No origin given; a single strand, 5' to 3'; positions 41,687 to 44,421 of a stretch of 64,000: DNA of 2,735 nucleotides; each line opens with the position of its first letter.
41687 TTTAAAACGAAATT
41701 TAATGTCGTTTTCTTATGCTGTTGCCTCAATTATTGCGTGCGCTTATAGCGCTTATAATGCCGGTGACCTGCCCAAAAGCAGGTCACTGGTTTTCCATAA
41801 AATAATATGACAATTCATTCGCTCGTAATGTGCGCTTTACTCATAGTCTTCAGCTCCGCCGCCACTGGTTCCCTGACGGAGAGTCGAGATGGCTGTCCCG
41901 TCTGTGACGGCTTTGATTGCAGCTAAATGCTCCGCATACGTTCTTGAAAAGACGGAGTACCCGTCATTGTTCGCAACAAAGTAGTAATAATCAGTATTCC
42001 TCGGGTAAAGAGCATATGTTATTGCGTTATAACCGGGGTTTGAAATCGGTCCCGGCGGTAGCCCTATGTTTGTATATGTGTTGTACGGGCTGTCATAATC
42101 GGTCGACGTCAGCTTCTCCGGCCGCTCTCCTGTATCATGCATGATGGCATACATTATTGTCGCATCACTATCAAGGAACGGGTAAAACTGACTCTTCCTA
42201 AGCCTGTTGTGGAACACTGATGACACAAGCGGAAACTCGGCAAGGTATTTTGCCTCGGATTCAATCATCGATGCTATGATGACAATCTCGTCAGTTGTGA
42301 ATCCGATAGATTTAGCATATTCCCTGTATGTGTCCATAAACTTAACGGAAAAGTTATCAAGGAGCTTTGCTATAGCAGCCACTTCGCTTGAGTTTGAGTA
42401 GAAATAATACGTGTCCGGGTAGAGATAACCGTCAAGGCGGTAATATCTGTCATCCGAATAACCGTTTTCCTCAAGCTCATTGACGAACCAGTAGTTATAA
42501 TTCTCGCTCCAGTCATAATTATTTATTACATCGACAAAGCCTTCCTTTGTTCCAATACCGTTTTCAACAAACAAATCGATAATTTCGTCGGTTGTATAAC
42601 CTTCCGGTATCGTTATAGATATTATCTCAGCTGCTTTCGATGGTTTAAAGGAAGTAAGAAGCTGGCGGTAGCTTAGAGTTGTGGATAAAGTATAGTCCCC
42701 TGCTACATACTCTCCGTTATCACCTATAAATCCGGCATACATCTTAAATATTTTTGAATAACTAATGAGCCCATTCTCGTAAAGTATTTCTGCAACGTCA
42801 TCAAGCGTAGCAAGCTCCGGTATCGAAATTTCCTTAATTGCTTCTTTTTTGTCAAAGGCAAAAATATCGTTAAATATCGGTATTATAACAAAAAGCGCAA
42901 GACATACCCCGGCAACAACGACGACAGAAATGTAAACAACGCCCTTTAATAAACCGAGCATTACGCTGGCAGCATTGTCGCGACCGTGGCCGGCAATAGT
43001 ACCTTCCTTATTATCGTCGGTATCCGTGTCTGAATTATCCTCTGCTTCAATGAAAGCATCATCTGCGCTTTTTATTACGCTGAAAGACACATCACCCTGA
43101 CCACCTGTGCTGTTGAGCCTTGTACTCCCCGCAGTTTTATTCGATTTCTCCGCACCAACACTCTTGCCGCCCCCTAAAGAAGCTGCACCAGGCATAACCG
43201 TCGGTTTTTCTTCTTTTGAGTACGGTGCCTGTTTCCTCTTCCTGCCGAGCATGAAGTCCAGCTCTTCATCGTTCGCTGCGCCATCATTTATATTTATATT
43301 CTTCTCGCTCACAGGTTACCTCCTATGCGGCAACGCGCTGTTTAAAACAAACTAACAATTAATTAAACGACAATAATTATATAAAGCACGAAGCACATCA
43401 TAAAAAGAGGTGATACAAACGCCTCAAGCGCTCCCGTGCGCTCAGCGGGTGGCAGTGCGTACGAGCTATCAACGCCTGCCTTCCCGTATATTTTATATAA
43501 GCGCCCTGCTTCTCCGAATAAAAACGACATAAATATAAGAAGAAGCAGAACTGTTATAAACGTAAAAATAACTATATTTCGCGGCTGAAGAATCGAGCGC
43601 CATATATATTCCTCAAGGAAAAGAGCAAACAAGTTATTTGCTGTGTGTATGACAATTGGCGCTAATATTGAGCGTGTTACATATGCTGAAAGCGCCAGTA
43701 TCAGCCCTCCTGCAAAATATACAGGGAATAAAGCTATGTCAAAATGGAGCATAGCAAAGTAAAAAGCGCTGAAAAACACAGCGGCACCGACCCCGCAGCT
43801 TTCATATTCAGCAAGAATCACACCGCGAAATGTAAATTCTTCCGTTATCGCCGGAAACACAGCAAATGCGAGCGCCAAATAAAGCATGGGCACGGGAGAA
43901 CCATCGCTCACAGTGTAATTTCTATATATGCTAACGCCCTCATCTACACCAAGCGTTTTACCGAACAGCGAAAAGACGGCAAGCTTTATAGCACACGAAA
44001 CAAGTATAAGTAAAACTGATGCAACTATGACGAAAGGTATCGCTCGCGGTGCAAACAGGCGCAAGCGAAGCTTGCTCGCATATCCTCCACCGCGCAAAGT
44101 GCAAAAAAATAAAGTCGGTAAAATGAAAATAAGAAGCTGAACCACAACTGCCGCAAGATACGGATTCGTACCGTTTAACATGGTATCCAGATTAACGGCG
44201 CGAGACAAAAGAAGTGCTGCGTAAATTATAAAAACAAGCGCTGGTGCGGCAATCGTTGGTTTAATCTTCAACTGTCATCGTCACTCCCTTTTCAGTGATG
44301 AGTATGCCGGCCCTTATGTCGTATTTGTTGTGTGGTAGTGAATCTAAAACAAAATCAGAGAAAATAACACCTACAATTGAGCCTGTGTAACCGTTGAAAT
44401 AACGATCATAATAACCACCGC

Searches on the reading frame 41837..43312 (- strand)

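Call 84: search_protein_families(library=pfam, proteins=[window:41837-43312:-], max_evalue=0.00001)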
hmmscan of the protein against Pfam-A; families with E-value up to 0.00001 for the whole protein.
window:41837-43312:- (491 aa): 1 family
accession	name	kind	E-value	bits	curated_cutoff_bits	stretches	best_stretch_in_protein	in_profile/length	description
PF02618.21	YceG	-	2.5e-73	247.4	32.4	1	162-467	1-274/275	YceG-like family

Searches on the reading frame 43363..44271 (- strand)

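Call 84: search_protein_families(library=pfam, proteins=[window:43363-44271:-], max_evalue=0.00001)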
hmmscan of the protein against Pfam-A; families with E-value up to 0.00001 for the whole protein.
window:43363-44271:- (302 aa): 1 family
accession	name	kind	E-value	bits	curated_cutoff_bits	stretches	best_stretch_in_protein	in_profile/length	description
PF02517.21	Rce1-like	-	1e-16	61.4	22.4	1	129-215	4-93/93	Type II CAAX prenyl endopeptidase Rce1-like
